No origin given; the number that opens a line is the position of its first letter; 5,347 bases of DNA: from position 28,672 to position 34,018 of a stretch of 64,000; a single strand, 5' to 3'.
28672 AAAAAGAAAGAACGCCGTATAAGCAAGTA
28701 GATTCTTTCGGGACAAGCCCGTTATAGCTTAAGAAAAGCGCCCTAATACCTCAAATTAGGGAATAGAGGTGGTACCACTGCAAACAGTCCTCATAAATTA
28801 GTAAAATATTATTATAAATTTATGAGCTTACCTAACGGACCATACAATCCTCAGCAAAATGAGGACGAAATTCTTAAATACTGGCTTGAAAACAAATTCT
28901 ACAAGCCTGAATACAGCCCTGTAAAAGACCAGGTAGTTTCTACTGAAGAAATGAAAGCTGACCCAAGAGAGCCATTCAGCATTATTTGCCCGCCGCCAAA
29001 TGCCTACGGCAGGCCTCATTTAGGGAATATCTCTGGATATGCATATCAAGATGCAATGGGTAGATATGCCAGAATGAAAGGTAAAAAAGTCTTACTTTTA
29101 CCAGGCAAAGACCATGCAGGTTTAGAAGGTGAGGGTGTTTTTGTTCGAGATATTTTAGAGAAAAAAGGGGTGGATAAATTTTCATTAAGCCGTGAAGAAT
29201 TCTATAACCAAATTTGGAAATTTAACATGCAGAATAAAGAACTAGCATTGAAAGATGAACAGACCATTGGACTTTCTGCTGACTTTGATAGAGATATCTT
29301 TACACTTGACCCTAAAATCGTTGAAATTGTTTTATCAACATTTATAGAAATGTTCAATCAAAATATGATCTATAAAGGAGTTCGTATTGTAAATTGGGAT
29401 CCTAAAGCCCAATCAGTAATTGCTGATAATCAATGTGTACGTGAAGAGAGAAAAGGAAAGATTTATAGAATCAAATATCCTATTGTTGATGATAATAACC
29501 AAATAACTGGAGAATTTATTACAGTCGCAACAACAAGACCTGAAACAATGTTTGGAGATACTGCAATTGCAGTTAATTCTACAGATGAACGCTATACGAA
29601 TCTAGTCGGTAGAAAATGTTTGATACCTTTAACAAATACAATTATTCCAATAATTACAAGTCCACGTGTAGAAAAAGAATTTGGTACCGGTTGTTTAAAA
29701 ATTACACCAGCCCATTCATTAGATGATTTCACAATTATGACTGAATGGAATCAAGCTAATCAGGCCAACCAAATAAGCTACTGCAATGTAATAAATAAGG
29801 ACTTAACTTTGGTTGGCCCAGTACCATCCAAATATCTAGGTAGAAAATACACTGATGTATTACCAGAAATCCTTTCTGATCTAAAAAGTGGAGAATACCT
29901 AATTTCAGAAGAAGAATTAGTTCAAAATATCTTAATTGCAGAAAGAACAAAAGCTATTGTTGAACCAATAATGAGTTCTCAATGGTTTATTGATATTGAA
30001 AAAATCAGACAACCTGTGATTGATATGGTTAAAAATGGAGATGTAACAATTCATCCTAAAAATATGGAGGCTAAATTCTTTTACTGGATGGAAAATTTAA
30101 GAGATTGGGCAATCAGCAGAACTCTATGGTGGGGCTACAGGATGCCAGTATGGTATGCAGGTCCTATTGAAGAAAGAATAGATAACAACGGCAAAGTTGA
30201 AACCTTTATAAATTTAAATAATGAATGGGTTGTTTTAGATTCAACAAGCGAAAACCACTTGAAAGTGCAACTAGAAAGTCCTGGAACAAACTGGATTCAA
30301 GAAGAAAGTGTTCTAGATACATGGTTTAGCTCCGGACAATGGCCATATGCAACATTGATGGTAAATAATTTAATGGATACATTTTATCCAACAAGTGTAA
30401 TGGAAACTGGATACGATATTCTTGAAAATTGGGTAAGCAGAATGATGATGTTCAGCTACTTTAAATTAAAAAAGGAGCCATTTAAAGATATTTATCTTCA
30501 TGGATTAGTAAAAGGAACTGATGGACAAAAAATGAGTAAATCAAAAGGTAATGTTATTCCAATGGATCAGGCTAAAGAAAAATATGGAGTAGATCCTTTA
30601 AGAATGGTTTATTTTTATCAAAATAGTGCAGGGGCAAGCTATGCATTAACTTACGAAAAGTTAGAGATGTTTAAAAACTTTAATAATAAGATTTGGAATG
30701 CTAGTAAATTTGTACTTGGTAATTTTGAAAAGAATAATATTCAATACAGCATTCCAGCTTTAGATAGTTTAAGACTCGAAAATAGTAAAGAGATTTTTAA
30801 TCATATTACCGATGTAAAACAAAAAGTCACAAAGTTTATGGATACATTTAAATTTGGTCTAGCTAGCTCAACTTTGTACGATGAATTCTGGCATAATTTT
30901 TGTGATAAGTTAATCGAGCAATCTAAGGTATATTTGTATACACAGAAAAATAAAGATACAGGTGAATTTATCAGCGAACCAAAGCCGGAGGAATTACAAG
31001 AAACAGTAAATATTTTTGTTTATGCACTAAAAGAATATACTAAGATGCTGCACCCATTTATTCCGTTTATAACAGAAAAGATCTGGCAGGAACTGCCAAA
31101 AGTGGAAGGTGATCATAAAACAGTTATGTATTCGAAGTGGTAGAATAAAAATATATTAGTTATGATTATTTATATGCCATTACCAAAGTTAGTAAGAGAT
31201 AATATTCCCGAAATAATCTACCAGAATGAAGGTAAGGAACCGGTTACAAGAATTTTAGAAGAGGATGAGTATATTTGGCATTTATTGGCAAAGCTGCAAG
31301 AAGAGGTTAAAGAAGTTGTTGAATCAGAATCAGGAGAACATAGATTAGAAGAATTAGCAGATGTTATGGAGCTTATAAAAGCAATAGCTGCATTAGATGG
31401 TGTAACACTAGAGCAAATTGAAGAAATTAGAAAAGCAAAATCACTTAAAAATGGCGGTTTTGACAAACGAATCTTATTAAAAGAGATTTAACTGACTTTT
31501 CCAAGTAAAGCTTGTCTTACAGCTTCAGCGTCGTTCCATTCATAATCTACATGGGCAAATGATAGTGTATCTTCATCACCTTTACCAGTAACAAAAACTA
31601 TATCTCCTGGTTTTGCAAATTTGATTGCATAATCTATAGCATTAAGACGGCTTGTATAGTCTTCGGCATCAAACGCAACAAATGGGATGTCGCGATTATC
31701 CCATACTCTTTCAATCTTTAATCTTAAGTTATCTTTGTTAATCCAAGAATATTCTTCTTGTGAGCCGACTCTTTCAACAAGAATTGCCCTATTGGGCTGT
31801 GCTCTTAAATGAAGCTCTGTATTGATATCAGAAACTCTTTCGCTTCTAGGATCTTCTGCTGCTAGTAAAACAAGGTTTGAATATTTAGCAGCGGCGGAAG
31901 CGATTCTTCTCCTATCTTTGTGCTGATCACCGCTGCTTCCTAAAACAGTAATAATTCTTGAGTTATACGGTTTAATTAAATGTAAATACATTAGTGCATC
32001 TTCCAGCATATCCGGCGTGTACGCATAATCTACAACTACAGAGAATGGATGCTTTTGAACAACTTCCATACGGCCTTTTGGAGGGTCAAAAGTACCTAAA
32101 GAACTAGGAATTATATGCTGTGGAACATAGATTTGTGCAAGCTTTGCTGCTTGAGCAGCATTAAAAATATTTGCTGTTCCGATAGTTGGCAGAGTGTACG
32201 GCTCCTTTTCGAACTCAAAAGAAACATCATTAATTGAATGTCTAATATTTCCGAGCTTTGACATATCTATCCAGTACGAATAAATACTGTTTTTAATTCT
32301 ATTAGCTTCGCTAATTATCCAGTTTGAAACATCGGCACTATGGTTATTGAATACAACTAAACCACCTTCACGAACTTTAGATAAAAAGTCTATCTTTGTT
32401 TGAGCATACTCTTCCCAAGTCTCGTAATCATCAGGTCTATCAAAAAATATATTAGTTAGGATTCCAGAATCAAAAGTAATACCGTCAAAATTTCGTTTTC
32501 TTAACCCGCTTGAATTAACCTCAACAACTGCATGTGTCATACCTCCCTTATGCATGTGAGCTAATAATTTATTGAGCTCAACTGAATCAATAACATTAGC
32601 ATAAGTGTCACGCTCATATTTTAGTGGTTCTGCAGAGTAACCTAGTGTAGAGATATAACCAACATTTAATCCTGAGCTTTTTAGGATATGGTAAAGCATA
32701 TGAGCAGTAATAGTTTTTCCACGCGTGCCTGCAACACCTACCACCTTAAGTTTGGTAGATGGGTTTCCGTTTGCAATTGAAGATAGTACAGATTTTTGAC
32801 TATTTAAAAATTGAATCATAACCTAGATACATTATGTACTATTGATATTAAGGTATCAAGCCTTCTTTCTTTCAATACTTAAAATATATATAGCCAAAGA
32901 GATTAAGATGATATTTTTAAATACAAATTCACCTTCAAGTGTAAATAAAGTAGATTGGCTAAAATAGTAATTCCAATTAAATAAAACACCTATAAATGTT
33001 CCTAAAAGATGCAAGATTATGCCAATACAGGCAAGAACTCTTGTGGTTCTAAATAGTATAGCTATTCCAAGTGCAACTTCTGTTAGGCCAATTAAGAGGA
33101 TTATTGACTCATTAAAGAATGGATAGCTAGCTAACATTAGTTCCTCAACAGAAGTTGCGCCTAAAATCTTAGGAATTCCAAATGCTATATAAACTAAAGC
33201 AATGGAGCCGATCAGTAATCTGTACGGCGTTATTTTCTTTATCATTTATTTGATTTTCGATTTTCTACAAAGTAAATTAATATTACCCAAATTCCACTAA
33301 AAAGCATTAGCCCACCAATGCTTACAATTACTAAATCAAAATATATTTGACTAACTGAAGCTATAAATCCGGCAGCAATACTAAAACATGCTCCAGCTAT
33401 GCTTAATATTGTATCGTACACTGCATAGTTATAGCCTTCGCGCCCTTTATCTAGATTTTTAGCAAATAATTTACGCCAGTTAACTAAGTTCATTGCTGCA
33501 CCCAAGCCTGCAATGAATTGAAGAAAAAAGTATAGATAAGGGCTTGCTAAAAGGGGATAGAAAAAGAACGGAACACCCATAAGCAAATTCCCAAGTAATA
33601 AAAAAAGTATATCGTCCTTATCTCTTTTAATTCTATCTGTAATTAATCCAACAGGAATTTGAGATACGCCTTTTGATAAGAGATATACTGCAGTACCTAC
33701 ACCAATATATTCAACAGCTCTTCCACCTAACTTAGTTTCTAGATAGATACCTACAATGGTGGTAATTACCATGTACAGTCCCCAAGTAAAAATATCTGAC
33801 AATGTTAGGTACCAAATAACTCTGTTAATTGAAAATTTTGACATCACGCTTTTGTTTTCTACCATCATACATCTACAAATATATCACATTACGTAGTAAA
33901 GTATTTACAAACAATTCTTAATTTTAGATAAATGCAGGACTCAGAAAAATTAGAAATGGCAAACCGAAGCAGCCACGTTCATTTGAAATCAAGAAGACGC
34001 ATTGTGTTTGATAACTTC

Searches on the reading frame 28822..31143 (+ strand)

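Call 14: search_protein_families(library=pfam, proteins=[window:28822-31143:+], max_evalue=0.01)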
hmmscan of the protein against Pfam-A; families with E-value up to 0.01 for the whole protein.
window:28822-31143:+ (773 aa): 6 families
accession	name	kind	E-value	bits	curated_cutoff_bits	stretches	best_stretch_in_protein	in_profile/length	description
PF00133.28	tRNA-synt_1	-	1.7e-102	343.7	22.7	1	42-599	15-404/414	tRNA synthetases class I (I, L, M and V)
PF08264.19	Anticodon_1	-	8.5e-21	74.8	25.1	1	656-773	2-104/148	Anticodon-binding domain of tRNA ligase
PF09334.17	tRNA-synt_1g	-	7.7e-19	68.1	20.1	3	556-627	314-382/391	tRNA synthetases class I (M)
PF13603.12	tRNA-synt_1_2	-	2.8e-05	24.1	25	1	261-310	84-133/185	Leucyl-tRNA synthetase, editing domain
PF00579.31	tRNA-synt_1b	-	0.001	18.9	21.1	1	556-587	183-216/292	tRNA synthetases class I (W and Y)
PF01406.26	tRNA-synt_1e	-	0.0044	16.9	27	0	552-598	235-281/301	tRNA synthetases class I (C) catalytic domain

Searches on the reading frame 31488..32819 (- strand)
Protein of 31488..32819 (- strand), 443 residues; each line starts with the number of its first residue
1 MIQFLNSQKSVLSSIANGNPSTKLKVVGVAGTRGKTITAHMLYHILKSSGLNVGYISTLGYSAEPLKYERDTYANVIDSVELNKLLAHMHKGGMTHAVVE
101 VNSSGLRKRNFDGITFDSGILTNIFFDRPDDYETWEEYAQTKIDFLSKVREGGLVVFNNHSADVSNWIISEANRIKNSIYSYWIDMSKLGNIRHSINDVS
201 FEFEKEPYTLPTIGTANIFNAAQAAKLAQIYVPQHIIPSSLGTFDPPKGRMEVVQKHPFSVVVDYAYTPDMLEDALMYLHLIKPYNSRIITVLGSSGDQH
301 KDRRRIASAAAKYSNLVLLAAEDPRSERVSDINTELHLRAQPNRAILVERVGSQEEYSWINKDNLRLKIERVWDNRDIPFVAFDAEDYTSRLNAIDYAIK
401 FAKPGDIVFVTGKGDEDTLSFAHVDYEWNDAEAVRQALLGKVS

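Call 59: search_protein_families(library=pfam, proteins=[window:31488-32819:-], max_evalue=0.0001)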
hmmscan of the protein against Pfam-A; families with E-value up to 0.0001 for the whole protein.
window:31488-32819:- (443 aa): 2 families
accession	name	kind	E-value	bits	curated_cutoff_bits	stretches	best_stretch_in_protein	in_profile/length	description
PF08245.18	Mur_ligase_M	-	3.4e-29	102.7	24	1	29-226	1-198/200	Mur ligase middle domain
PF02875.26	Mur_ligase_C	-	7e-18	66.1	28.4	1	249-414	1-127/127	Mur ligase, glutamate ligase domain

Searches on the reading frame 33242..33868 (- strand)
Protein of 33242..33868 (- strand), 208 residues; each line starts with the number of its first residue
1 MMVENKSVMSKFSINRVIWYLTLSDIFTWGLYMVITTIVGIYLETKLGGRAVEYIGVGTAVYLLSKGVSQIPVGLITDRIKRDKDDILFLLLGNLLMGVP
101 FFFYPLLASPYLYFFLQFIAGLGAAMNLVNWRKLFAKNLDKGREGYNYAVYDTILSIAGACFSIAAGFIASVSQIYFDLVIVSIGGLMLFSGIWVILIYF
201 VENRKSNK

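Call 59: search_protein_families(library=pfam, proteins=[window:33242-33868:-], max_evalue=0.0001)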
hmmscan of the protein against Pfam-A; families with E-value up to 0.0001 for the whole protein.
window:33242-33868:- (208 aa): 1 family
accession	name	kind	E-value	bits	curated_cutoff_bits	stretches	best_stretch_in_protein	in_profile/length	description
PF07690.21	MFS_1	-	1.3e-14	54.3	33.4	1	28-205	8-177/347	Major Facilitator Superfamily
